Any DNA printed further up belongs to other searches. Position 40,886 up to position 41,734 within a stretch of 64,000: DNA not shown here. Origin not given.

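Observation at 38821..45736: AT-rich island: DHQS-like sugar-phosphate cyclase + vanadium haloperoxidase + cupin + MFS exporter + TIM-barrel isomerase, next to an NDP-sugar pyrophosphorylase. Candidate cyclitol/carbasugar biosynthetic cluster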

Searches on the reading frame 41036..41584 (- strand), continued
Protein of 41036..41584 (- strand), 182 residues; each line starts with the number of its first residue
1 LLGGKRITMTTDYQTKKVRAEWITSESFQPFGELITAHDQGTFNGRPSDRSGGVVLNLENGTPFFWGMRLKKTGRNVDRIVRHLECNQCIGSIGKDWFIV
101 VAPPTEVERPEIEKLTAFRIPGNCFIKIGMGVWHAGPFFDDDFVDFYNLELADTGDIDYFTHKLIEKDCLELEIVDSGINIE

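Call 74: fold_search(model_id=the predicted structure, library=pdb)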
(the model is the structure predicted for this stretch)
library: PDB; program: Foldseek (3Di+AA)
matches with E <= 10: 1732; with E <= 0.001: 7
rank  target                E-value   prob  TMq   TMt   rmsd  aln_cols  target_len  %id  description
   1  1yqc_A                2.0e-09  1.00  0.63  0.68   6.8       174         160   17  Crystal Structure of Ureidoglycolate Hydrolase (AllA) from Escherichia coli O157:H7 (released 2005-10-18)
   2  1xsq_B                3.2e-09  1.00  0.63  0.70   6.9       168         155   19  Crystal structure of ureidoglycolate hydrolase from E.coli. Northeast Structural Genomics Consortium target ET81. (released 2004-11-02)
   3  2bdr_A                3.2e-09  1.00  0.61  0.63   7.6       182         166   19  Crystal Structure of the Putative Ureidoglycolate hydrolase PP4288 from Pseudomonas putida, Northeast Structural Genom (released 2005-11-15)
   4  1xsq_A                5.1e-09  1.00  0.60  0.67   7.1       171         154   18  Crystal structure of ureidoglycolate hydrolase from E.coli. Northeast Structural Genomics Consortium target ET81. (released 2004-11-02)
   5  1xsr_A                7.1e-09  1.00  0.58  0.64   7.2       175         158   17  X-Ray structure of Northeast Structural Genomics Consortium target SfR7 (released 2004-10-26)
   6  9gyz_A                2.7e-04  1.00  0.59  0.48   8.7       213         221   13  Crystal structure of domain-of-unknown-function DUF4867 from Bacillus megaterium (unmodelled additional ligand density (released 2025-02-26)
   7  9gyy_A                5.8e-04  1.00  0.57  0.46   7.3       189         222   12  Crystal structure of domain-of-unknown-function DUF4867 from Bacillus megaterium (released 2025-02-26)
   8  1pm7_A                2.1e-03  1.00  0.40  0.36   7.9       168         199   11  RmlC (dTDP-6-DEOXY-D-XYLO-4-HEXULOSE 3,5-EPIMERASE)STRUCTURE FROM MYCOBACTERIUM TUBERCULOSIS AND INHIBITOR DESIGN. THE (released 2003-12-09)
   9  1nxm_A                3.6e-03  0.99  0.38  0.35  11.7       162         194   12  The high resolution structures of RmlC from Streptococcus suis (released 2003-06-24)
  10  7ani_B                3.9e-03  1.00  0.39  0.38   7.8       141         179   13  DdahB, GDP-mannoheptose C3,5 epimerase from Campylobacter jejuni (released 2020-10-21)
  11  9j9s_A                3.9e-03  0.98  0.33  0.32   7.8       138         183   12  artificial mononuclear Zn-bound metalloprotein 5 (M5:Zn) (released 2025-07-02)
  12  9uyw_A                4.3e-03  0.97  0.33  0.32  11.5       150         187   11  Crystal structure of apo-form artificial metalloprotein incorporating a TP ligand (released 2025-10-15)
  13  5buv_A                4.5e-03  0.99  0.36  0.36   7.5       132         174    9  X-ray structure of WbcA from Yersinia enterocolitica (released 2015-08-05)
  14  2ixc_A                4.5e-03  0.99  0.36  0.33   7.6       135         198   12  RmlC M. tuberculosis with dTDP-rhamnose (released 2006-10-26)
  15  2vqa_A                5.1e-03  1.00  0.39  0.21   9.5       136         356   13  Protein-folding location can regulate Mn versus Cu- or Zn-binding. Crystal Structure of MncA. (released 2008-10-28)
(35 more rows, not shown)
